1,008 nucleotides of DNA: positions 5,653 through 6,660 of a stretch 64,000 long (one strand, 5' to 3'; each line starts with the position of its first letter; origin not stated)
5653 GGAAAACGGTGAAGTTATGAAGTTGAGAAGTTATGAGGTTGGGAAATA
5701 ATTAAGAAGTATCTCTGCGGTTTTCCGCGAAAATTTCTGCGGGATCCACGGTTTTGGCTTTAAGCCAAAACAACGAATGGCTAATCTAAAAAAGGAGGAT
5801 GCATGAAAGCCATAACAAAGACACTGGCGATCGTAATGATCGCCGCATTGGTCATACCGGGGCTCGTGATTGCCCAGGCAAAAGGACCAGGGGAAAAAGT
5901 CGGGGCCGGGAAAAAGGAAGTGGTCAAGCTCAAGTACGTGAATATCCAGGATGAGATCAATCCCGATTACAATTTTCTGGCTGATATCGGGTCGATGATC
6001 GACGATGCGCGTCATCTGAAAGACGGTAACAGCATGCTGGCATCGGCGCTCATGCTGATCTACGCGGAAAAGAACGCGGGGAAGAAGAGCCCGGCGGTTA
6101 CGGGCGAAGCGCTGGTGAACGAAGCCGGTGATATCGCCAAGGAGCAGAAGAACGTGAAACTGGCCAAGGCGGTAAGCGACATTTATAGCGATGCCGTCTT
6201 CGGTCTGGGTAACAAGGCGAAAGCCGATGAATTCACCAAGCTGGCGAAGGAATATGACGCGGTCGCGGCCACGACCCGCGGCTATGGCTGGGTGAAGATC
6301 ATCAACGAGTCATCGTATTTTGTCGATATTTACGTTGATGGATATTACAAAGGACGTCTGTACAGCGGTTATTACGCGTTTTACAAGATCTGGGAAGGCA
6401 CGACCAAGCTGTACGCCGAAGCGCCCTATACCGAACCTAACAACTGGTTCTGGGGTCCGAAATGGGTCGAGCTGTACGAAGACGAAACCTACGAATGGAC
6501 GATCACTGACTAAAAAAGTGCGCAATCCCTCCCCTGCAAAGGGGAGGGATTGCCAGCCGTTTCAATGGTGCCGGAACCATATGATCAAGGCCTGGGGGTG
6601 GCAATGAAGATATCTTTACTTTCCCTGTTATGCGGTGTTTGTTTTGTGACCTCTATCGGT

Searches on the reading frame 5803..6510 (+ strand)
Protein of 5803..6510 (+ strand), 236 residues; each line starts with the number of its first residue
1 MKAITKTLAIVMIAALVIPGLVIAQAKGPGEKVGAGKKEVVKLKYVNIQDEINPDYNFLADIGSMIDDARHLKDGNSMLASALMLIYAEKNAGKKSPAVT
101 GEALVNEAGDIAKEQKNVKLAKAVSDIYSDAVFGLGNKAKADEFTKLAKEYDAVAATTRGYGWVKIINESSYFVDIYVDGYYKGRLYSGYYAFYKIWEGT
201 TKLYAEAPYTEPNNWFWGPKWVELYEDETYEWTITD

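Call 60: search_protein_families(library=pfam, proteins=[L032:4830-5630:+, L032:3157-3603:+], max_evalue=0.01)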
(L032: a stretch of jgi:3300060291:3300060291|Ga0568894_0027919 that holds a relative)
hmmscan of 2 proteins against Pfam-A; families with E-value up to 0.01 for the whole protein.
L032:4830-5630:+ (267 aa): 2 families
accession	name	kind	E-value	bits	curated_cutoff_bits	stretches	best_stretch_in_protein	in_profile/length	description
PF01797.21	Y1_Tnp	-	5.2e-09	36.7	23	1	11-123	4-121/121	Transposase IS200 like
PF13384.12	HTH_23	-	0.0013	18.9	24.6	1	227-264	4-39/50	Homeodomain-like domain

L032:3157-3603:+ (149 aa): 3 families
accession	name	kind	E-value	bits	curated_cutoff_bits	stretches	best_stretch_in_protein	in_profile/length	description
PF00583.31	Acetyltransf_1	-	4e-06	27.5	20.7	1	56-131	37-116/116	Acetyltransferase (GNAT) family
PF13673.13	Acetyltransf_10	-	2.9e-05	24.5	23.6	1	73-138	49-114/128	Acetyltransferase (GNAT) domain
PF13508.13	Acetyltransf_7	-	0.00022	22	27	1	58-132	9-83/84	Acetyltransferase (GNAT) domain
